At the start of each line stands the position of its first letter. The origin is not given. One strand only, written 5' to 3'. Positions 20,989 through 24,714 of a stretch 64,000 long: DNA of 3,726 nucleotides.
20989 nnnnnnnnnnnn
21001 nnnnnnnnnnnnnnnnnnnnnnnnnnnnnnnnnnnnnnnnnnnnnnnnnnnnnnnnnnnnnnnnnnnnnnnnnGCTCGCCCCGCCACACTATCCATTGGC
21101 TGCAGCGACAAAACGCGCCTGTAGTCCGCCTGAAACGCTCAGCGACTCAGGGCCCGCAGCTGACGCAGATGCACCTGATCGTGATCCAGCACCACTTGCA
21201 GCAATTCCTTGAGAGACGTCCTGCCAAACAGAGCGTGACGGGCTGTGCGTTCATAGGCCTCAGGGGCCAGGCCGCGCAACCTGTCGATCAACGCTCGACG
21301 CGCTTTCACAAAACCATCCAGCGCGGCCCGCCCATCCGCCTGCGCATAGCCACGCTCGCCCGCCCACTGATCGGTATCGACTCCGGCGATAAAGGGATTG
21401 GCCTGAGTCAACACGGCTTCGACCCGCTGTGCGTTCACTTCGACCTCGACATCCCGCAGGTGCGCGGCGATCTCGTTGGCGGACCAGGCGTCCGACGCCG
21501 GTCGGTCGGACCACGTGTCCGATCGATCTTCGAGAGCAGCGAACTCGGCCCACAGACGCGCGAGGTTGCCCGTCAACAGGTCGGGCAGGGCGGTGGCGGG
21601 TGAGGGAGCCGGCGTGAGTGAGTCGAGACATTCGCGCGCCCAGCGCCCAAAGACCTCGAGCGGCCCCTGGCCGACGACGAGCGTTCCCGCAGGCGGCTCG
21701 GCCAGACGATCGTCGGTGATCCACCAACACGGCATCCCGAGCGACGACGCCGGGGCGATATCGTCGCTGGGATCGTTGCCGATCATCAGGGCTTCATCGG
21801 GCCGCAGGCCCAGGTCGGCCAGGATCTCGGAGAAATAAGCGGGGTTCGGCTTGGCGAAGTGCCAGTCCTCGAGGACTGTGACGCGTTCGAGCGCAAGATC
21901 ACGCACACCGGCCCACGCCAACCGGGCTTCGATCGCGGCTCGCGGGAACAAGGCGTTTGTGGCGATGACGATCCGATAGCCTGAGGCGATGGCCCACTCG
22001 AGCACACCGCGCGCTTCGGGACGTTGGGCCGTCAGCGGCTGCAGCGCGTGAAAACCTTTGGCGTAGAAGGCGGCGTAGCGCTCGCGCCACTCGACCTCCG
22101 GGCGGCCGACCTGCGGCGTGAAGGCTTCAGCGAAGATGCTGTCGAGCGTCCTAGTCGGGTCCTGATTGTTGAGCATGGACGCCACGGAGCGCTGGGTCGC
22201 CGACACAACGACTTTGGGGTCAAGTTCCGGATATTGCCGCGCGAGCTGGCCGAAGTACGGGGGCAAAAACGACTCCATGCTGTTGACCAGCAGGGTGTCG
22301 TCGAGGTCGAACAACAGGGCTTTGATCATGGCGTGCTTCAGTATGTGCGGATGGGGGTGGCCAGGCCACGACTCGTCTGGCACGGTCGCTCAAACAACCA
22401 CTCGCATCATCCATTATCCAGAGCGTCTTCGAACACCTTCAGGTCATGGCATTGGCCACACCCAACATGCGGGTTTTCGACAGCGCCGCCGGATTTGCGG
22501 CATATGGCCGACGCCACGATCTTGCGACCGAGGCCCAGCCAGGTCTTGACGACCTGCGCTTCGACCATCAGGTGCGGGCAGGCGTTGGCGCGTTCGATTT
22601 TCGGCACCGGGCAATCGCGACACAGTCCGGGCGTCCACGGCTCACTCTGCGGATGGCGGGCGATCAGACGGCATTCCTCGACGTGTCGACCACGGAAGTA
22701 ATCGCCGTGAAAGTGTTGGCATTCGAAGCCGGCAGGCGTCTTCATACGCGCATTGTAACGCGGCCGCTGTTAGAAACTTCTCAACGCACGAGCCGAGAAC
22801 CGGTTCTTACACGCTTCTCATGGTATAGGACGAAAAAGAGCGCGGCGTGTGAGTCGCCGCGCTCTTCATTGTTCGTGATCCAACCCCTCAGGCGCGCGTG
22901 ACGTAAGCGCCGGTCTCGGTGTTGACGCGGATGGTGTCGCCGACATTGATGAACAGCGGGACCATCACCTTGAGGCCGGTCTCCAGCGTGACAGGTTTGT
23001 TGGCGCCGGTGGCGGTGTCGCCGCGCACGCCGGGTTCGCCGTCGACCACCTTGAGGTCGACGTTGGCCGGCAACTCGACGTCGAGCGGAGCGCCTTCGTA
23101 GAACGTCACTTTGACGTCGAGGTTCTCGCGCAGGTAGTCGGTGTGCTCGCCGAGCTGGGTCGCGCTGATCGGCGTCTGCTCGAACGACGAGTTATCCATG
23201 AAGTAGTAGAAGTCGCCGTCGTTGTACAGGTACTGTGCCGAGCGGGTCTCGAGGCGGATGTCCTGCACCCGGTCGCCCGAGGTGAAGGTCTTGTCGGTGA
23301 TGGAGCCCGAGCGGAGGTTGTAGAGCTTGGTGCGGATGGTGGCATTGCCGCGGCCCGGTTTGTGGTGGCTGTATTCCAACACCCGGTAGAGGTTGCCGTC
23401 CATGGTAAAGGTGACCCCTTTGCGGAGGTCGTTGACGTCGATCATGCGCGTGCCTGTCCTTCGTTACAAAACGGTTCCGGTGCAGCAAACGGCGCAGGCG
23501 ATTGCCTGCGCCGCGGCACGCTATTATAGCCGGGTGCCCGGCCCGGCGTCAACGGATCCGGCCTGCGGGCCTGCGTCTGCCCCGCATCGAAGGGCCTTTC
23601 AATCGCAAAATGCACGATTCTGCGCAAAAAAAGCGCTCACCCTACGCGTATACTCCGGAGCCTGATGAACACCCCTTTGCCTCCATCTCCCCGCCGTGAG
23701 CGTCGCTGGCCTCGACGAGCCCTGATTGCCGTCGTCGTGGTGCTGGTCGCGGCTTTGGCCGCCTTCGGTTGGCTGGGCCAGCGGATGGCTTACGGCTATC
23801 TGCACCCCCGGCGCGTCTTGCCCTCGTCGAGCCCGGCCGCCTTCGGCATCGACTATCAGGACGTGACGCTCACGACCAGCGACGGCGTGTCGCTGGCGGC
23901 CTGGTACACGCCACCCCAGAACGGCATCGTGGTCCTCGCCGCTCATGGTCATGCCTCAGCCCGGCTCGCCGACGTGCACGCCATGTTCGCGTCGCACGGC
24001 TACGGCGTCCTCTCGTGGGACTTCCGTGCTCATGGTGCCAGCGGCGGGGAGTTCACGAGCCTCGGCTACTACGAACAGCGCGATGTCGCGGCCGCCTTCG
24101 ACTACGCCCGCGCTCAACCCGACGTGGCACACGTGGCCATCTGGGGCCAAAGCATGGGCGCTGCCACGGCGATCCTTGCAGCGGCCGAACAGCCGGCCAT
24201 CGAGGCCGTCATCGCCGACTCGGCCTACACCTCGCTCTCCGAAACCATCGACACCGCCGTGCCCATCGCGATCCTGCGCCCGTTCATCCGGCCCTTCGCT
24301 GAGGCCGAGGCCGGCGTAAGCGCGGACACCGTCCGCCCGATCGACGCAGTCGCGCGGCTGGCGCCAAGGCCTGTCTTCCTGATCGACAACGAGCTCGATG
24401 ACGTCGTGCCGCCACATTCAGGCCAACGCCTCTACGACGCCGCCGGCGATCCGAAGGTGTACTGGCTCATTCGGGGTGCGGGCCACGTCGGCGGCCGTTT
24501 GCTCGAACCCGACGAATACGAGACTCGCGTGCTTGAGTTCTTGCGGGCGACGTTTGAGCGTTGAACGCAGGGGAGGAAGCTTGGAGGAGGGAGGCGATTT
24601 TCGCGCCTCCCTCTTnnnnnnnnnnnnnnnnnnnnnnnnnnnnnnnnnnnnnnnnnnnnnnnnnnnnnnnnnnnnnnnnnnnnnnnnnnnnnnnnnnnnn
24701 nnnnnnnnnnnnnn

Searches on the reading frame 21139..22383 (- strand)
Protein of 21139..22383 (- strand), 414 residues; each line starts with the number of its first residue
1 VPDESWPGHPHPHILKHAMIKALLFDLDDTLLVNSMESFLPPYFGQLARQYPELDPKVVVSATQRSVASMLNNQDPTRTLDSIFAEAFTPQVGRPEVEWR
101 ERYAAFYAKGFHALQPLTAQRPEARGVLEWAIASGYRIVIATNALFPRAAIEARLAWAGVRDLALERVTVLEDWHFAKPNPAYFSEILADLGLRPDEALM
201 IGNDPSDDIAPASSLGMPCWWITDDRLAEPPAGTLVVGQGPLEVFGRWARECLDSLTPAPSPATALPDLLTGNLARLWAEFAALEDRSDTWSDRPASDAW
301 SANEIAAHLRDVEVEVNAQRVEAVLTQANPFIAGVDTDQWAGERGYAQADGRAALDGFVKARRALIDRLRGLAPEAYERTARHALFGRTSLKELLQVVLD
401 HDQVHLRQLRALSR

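Call 51: search_protein_families(library=pfam, proteins=[window:21139-22383:-], max_evalue=0.00001)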
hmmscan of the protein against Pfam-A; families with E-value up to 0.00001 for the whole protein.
window:21139-22383:- (414 aa): 4 families
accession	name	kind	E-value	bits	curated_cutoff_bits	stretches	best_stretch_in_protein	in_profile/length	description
PF00702.32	Hydrolase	-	3.4e-16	60.7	26.4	1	20-215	1-190/191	haloacid dehalogenase-like hydrolase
PF12867.12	DinB_2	-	2.7e-11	44.4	24.8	1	275-409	7-128/128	DinB superfamily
PF13419.12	HAD_2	-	4.6e-11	43.6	23.8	1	23-221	1-177/178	Haloacid dehalogenase-like hydrolase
PF13242.12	Hydrolase_like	-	4.9e-08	33.2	22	1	177-223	3-49/75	HAD-hyrolase-like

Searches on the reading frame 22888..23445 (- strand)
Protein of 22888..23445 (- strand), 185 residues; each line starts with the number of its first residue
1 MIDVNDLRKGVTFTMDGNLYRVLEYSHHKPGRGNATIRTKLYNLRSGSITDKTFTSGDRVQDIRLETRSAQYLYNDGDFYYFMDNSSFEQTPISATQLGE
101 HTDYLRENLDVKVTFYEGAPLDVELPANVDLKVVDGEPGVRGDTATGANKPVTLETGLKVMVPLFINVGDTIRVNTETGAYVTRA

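Call 51: search_protein_families(library=pfam, proteins=[window:22888-23445:-], max_evalue=0.00001)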
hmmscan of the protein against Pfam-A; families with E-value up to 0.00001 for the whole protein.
window:22888-23445:- (185 aa): 3 families
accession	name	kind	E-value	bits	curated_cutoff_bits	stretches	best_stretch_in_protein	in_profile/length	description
PF09285.17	Elong-fact-P_C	-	8.3e-26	89.9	25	1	129-184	1-56/56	Elongation factor P, C-terminal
PF08207.18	EFP_N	-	3.5e-24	85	23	1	4-60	2-58/58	Elongation factor P (EF-P) KOW-like domain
PF01132.26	EFP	-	2.4e-22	79.1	27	1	68-121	1-54/54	Elongation factor P (EF-P) OB domain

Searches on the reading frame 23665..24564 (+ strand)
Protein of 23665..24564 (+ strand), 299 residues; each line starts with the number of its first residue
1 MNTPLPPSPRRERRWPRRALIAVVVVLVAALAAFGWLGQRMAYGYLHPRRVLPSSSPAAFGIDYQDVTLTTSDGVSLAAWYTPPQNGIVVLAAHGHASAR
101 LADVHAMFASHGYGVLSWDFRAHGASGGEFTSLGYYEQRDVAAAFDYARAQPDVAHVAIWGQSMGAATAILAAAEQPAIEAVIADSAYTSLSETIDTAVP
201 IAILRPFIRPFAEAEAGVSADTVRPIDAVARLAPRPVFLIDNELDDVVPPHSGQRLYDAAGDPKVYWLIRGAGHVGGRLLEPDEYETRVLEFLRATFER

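Call 51: search_protein_families(library=pfam, proteins=[window:23665-24564:+], max_evalue=0.00001)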
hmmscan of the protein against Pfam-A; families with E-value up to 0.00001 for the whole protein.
window:23665-24564:+ (299 aa): 4 families
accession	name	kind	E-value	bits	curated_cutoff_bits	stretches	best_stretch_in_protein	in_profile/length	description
PF12146.15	Hydrolase_4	-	1.5e-15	57.6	27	1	89-201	6-122/239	Serine aminopeptidase, S33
PF02129.25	Peptidase_S15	-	5.3e-13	49.7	23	1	98-193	37-134/262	X-Pro dipeptidyl-peptidase (S15 family)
PF00326.27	Peptidase_S9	-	1.5e-09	38.1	22.6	1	106-297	8-210/213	Prolyl oligopeptidase family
PF00561.26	Abhydrolase_1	-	5.2e-09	36.6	25.8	1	109-201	24-116/245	alpha/beta hydrolase fold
